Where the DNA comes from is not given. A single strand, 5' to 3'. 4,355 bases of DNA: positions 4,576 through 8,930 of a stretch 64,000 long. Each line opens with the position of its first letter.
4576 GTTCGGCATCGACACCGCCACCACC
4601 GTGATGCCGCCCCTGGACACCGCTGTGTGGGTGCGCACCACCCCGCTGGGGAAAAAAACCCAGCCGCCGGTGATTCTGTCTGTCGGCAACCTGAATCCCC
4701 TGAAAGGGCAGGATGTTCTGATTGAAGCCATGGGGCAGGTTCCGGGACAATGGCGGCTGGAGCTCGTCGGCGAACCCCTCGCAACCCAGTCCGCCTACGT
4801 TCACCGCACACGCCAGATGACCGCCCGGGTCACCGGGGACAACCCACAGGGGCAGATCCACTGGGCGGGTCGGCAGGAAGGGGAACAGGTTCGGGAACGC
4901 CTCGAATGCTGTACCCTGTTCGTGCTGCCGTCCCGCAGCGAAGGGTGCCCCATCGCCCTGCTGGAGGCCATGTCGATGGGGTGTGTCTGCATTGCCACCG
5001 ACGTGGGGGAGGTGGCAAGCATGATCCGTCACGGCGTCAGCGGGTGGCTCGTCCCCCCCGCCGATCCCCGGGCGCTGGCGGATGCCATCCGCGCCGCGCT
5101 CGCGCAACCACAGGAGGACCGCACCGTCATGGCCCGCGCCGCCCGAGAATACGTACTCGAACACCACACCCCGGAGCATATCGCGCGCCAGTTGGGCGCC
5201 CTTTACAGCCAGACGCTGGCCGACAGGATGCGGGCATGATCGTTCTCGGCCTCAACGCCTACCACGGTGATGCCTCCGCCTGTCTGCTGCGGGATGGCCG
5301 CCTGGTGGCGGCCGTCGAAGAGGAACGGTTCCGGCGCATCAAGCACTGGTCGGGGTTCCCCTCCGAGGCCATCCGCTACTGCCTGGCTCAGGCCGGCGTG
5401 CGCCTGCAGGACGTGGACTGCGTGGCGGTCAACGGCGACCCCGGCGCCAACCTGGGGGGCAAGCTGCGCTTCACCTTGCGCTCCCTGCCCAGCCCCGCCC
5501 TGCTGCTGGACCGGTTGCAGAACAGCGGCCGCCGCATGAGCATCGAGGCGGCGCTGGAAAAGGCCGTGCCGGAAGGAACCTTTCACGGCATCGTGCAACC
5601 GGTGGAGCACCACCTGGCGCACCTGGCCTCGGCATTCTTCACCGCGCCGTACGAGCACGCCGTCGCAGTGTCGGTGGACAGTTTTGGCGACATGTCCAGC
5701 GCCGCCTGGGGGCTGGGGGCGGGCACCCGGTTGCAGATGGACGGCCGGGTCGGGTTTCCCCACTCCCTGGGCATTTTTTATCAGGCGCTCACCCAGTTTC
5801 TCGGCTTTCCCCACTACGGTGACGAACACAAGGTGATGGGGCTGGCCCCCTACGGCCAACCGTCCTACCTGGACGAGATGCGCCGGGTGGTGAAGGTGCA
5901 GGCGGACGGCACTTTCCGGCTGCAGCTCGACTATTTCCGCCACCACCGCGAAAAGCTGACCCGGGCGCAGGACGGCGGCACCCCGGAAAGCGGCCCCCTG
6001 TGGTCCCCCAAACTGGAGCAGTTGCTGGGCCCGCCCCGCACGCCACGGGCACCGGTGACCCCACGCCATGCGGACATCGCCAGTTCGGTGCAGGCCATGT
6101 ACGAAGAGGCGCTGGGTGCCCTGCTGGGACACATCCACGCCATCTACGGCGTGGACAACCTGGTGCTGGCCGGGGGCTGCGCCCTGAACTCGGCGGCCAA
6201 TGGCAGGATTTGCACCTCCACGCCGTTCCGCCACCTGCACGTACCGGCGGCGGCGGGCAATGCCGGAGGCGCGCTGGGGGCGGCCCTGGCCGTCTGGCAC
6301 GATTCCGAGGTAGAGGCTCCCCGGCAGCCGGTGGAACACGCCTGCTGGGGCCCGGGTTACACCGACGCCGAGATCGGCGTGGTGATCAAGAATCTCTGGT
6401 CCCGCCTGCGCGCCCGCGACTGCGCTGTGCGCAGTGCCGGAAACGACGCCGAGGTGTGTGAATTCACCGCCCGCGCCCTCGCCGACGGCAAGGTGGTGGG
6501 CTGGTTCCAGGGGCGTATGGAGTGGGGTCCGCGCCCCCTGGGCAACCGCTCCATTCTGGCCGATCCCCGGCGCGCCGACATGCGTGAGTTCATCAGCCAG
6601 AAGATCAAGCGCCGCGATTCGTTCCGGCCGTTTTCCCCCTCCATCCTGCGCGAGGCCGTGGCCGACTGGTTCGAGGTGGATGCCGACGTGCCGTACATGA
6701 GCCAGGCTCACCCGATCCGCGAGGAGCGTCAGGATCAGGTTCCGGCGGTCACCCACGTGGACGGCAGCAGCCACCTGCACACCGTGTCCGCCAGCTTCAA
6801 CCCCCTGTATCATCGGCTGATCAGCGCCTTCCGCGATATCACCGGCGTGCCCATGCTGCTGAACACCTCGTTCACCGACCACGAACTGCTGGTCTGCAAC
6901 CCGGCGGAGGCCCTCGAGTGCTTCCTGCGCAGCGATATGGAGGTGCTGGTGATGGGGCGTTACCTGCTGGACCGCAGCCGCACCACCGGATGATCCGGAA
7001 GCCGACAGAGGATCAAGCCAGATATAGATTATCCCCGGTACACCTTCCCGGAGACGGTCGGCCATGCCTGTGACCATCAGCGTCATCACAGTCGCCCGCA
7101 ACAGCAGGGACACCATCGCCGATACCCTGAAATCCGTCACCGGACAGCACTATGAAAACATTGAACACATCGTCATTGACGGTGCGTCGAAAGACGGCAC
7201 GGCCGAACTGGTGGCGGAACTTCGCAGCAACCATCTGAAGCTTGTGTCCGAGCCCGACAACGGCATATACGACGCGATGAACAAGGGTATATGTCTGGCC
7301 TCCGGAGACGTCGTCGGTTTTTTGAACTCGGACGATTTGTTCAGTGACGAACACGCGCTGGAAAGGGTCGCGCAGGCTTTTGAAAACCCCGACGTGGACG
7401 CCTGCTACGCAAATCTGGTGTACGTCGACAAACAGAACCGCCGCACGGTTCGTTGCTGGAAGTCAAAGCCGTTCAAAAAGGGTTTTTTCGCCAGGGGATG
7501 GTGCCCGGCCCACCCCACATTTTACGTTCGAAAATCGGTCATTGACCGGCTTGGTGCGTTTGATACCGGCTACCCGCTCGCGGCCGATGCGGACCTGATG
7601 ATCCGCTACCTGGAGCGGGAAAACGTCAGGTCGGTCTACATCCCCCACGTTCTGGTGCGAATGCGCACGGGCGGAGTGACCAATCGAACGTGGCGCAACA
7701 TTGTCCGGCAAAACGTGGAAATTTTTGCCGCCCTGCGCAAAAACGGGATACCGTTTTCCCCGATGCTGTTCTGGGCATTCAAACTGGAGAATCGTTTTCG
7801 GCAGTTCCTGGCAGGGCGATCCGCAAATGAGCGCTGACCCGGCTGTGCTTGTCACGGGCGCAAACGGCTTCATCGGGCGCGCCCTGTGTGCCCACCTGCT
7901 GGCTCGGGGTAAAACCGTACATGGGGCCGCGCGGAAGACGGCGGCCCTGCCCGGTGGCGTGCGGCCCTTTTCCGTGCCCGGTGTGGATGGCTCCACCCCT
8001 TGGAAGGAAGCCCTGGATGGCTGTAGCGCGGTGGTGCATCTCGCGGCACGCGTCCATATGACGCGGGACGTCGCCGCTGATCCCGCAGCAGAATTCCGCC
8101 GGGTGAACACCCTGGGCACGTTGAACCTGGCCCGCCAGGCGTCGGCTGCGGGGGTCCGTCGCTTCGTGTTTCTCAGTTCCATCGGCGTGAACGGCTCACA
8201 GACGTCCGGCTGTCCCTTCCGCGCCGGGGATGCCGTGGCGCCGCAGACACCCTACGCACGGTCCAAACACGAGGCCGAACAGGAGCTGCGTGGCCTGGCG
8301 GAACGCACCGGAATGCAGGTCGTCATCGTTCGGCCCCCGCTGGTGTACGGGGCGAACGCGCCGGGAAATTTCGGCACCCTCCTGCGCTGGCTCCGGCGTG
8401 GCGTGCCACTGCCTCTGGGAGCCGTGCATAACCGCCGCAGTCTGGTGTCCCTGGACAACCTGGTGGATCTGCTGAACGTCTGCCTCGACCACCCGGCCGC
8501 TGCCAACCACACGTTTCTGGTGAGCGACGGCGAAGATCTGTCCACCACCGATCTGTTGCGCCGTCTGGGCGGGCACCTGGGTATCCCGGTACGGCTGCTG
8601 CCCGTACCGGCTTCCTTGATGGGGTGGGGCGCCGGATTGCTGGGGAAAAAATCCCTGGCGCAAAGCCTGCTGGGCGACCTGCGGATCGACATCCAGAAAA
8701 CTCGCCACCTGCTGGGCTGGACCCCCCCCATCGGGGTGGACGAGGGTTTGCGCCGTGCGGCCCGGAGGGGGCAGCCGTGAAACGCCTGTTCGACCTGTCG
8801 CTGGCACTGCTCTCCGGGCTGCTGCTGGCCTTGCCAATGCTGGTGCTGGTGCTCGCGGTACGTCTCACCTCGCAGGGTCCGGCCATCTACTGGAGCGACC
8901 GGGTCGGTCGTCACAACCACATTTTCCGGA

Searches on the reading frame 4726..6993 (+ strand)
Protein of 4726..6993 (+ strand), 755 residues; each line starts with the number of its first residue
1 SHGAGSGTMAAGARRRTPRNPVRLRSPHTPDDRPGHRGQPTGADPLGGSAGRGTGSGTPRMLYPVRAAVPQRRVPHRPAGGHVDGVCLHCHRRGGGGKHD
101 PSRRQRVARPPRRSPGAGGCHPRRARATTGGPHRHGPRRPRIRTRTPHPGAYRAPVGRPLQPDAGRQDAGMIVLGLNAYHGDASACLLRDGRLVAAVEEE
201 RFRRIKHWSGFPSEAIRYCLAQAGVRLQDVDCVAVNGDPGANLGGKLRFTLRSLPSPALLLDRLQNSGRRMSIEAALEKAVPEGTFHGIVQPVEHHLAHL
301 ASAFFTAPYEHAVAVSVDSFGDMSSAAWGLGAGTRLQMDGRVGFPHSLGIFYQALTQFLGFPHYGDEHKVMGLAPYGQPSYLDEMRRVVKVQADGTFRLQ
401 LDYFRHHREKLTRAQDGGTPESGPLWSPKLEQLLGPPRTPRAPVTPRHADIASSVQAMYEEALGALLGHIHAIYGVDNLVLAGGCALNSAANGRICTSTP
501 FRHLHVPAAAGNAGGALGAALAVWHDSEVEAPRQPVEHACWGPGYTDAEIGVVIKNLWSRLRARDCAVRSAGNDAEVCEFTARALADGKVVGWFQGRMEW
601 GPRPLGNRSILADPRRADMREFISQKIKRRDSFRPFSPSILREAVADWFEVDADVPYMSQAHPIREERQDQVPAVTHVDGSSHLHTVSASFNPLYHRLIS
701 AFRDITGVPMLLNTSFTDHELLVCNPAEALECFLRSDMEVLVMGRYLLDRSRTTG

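Call 53: search_protein_families(library=pfam, proteins=[window:4726-6993:+], max_evalue=0.00001)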
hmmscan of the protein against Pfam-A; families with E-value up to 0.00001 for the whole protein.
window:4726-6993:+ (755 aa): 2 families
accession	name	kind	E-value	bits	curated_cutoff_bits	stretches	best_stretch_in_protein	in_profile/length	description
PF16861.10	Carbam_trans_C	-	1.3e-62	210.8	27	1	582-749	1-169/170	Carbamoyltransferase C-terminus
PF02543.21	Carbam_trans_N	-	3.6e-48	165.2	24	1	173-521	2-346/346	Carbamoyltransferase N-terminus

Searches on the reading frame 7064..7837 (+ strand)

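Call 53: search_protein_families(library=pfam, proteins=[window:7064-7837:+], max_evalue=0.00001)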
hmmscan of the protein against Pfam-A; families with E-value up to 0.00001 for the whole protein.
window:7064-7837:+ (257 aa): 3 families
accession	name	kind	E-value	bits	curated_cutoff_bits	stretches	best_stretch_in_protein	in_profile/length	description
PF00535.33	Glycos_transf_2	-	2.8e-27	96.1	23.3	1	6-141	1-142/168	Glycosyl transferase family 2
PF10111.15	Glyco_tranf_2_2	-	1.3e-09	38.4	27.3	1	6-188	1-205/276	Glycosyltransferase like family 2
PF13641.12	Glyco_tranf_2_3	-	2.3e-09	38.1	27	1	5-216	3-223/230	Glycosyltransferase like family 2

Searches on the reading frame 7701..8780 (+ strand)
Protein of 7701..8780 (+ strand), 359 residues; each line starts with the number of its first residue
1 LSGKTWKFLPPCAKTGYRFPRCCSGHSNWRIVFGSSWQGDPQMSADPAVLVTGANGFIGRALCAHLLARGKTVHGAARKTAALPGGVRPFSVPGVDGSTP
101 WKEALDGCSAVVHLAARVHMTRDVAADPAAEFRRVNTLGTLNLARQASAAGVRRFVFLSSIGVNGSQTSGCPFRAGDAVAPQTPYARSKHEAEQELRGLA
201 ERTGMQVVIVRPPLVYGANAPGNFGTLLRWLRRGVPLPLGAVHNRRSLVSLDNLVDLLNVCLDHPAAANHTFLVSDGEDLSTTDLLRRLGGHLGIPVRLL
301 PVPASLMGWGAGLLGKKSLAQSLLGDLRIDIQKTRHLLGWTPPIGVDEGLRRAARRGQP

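Call 53: search_protein_families(library=pfam, proteins=[window:7701-8780:+], max_evalue=0.00001)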
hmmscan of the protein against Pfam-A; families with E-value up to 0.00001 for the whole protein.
window:7701-8780:+ (359 aa): 7 families
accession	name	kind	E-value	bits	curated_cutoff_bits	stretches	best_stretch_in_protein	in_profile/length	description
PF01370.27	Epimerase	-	2.6e-34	119.1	20.9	1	49-270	1-233/240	NAD dependent epimerase/dehydratase family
PF16363.11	GDP_Man_Dehyd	-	4e-20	73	27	1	109-352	77-331/332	GDP-mannose 4,6 dehydratase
PF01073.25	3Beta_HSD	-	1.7e-17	63.8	22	1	50-256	1-223/280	3-beta hydroxysteroid dehydrogenase/isomerase family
PF07993.18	NAD_binding_4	-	3.8e-17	62.7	20.1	1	101-224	82-216/258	Male sterility protein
PF13460.12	NAD_binding_10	-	5.7e-16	59.4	27.2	1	53-215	1-146/184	NAD(P)H-binding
PF04321.23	RmlD_sub_bind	-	1e-15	58.1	27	1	49-232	3-168/287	RmlD substrate binding domain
PF02719.21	Polysacc_synt_2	-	5.2e-07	29.6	20.2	0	103-287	71-241/293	Polysaccharide biosynthesis protein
